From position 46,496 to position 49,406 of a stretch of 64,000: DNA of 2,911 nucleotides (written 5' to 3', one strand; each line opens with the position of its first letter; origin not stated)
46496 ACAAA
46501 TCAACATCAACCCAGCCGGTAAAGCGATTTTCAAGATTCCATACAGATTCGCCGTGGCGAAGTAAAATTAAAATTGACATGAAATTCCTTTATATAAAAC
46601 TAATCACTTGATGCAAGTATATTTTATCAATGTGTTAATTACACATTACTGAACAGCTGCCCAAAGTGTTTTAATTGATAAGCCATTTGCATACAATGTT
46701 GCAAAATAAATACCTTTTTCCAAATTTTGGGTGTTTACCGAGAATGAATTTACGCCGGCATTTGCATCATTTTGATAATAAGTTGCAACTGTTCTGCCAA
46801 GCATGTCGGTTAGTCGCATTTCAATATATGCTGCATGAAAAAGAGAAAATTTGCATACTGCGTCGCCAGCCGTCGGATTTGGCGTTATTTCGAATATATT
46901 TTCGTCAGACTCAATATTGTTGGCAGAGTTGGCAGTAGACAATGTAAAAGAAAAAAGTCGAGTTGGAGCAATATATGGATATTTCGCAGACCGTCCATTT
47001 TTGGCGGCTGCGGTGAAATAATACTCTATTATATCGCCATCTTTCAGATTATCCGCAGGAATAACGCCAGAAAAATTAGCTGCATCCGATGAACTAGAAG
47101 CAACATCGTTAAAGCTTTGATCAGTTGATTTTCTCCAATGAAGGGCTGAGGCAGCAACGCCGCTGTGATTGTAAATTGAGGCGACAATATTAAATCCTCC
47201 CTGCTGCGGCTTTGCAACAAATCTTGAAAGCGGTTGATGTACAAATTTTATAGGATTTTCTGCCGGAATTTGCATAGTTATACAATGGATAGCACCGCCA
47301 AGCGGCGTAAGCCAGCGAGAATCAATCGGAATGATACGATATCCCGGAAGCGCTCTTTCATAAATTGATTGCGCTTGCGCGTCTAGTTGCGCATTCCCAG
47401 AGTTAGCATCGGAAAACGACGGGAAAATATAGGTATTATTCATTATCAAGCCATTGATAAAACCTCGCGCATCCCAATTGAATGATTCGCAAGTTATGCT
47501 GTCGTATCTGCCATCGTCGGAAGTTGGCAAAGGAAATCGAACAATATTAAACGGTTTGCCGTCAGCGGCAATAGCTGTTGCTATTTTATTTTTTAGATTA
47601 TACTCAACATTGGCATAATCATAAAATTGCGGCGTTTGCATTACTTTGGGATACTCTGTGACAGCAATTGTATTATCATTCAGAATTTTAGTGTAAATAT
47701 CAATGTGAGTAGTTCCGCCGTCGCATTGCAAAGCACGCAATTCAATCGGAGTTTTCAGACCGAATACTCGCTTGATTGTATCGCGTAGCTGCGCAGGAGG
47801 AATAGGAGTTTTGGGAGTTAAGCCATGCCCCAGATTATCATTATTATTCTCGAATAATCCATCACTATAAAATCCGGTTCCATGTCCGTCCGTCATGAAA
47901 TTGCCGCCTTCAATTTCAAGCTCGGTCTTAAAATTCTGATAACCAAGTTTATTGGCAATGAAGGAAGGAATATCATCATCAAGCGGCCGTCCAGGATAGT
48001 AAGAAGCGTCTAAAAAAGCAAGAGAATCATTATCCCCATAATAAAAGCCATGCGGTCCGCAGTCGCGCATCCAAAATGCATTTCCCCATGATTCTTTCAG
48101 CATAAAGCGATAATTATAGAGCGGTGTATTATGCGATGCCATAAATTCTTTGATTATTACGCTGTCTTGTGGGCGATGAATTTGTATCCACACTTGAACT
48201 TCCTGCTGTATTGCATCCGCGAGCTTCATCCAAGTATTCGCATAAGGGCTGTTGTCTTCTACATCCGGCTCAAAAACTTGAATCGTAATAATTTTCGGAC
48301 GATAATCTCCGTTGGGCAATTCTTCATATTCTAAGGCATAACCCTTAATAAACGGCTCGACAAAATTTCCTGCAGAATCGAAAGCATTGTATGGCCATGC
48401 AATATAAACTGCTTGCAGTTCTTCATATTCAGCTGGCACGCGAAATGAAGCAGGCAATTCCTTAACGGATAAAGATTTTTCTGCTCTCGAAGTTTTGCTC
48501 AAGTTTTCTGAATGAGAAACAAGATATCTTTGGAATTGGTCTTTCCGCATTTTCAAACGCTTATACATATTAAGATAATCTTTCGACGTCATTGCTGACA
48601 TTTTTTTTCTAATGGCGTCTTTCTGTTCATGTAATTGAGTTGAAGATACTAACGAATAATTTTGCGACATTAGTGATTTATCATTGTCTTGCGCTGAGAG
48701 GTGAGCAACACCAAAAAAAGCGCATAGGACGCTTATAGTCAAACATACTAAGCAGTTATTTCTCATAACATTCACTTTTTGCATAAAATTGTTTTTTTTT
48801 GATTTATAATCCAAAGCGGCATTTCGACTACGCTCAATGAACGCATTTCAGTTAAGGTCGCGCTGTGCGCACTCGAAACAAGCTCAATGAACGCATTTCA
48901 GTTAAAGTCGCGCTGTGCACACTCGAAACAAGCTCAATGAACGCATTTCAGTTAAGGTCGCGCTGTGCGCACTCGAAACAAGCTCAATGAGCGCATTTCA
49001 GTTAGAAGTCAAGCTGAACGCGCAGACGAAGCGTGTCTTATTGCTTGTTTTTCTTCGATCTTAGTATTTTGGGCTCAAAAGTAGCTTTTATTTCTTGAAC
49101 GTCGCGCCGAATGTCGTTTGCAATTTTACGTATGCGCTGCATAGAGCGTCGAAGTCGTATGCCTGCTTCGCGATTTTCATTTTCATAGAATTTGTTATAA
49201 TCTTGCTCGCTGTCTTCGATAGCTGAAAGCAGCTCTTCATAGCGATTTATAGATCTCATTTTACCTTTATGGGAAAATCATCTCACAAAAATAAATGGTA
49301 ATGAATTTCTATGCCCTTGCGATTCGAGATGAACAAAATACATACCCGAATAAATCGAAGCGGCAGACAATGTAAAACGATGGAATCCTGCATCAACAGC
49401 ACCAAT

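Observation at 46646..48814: Porphyromonas-type peptidylarginine/agmatine deiminase homolog as T9SS cargo in a non-Porphyromonas lineage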

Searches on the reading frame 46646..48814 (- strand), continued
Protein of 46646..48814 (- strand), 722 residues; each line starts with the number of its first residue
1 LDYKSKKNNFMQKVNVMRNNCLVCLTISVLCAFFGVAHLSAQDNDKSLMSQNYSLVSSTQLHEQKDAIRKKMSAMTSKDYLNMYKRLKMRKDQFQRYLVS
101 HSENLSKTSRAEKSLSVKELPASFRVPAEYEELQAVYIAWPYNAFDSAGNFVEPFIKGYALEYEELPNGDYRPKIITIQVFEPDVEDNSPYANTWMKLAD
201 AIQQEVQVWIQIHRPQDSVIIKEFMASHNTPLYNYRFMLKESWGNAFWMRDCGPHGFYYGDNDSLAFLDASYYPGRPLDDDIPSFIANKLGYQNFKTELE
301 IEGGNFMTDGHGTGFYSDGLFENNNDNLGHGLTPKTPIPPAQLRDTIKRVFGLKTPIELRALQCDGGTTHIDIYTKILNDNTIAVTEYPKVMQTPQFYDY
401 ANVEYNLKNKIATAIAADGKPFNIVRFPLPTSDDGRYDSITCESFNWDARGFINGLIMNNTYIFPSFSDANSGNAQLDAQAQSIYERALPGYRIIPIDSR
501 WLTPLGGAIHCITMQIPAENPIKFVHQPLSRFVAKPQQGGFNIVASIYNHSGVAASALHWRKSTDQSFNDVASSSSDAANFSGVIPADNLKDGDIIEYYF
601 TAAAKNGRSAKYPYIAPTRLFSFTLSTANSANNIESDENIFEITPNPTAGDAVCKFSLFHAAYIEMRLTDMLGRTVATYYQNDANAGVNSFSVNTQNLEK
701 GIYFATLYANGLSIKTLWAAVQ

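Call 40: search_protein_families(library=ncbifam, proteins=[L030:6909-7820:-, L080:635-1462:+], max_evalue=0.001)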
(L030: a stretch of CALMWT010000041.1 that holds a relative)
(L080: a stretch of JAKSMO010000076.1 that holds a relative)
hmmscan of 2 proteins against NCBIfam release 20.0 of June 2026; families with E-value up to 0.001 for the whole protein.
L030:6909-7820:- (304 aa): 7 families
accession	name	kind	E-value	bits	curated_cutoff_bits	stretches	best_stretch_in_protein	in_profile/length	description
NF052232.1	Arg_dihydro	equivalog_domain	8.2e-50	169.5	450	1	27-300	5-264/266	arginine dihydrolase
NF052231.1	bifunc_ArgZ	exception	1.3e-47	162.4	1025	1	26-300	6-266/696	bifunctional arginine dihydrolase/ornithine cyclodeaminase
NF045659.1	DiMArgaseDdahMtb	equivalog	1.7e-47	162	300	1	22-300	21-280/283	dimethylargininase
NF045660.1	DiMthArgaseDdahStm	equivalog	1.9e-11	44.3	340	1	59-300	31-246/249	dimethylargininase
NF045658.1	DiMArgaseDdah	equivalog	2.2e-08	34.2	450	1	79-301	48-252/254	dimethylargininase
TIGR01078.1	arcA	equivalog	9.9e-05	21.2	489.1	0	111-255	169-326/408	arginine deiminase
NF002381.0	PRK01388.1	subfamily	0.00057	18.9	414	0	111-255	170-324/405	arginine deiminase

L080:635-1462:+ (276 aa): 4 families
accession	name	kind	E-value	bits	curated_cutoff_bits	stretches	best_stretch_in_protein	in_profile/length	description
NF052387.1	Lys_ferment_KCE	equivalog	1e-123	412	382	1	3-273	1-267/267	3-keto-5-aminohexanoate cleavage enzyme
NF052389.1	Lys_KAL_CLE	exception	4.1e-86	289.4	725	1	3-275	170-438/440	bifunctional 3-aminobutyryl-CoA ammonia lyase/3-keto-5-aminohexanoate cleavage enzyme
NF053568.1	3OXCoAcCUPNH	equivalog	8e-71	238.5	350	1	4-274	4-273/274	3-oxoadipate:acetyl-CoA acetyltransferase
NF053538.1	DixhxACActTsKce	equivalog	5.5e-63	212.8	430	2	118-274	144-303/310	3,5-dioxohexanoate:acetyl-CoA acetone transferase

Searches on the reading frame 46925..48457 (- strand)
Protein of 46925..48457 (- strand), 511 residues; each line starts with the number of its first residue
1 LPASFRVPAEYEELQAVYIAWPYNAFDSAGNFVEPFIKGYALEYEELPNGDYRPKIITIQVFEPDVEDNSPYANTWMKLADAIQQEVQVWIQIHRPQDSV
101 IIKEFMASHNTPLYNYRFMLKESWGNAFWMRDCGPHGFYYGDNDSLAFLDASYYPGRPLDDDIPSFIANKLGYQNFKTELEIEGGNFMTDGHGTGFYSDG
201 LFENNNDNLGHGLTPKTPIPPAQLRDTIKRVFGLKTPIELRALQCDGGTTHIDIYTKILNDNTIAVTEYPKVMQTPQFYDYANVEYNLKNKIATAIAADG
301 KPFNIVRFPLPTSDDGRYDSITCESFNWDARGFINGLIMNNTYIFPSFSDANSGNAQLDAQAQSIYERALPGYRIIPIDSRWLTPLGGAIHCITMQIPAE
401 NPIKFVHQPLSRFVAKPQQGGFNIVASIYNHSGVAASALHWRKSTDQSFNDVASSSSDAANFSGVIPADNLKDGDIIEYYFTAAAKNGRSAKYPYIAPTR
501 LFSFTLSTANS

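Call 51: search_protein_representatives(protein=window:46925-48457:-)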
Query: 511 residues. Proteins with E-value up to 0.001 (for the whole library): 2603; up to 1e-10: 1197; up to 1e-30: 156. The best 150 are listed.
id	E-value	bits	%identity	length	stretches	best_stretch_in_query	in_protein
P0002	1.7e-247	838.8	70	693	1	1-507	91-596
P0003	2.4e-131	455.6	46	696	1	1-508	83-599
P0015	7.1e-128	444.1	43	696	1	1-508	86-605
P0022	5.9e-125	434.5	44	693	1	2-507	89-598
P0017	9.0e-125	433.9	42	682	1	2-507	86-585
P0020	2.2e-123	429.3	43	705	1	1-509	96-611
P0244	3.1e-123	428.8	41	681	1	1-503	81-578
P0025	4.0e-122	425.1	43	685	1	1-508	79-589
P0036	4.1e-121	421.8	43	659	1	1-506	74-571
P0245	7.6e-119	414.3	43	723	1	1-506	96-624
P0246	1.3e-117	410.3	42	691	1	2-508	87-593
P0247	1.3e-113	397.1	40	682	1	6-506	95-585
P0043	1.5e-112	393.6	45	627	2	64-507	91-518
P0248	3.5e-111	389.1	40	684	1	2-495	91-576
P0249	1.2e-110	387.3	45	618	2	72-506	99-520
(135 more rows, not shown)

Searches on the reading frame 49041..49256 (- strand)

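Call 57: search_protein_families(library=pfam, proteins=[window:49041-49256:-], max_evalue=0.001)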
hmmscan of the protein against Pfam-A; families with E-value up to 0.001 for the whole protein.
window:49041-49256:- (72 aa): 1 family
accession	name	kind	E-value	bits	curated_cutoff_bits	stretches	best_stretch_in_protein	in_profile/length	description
PF07432.18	Hc1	-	2.9e-14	53.1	23.5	1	4-58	2-56/57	Histone H1-like protein Hc1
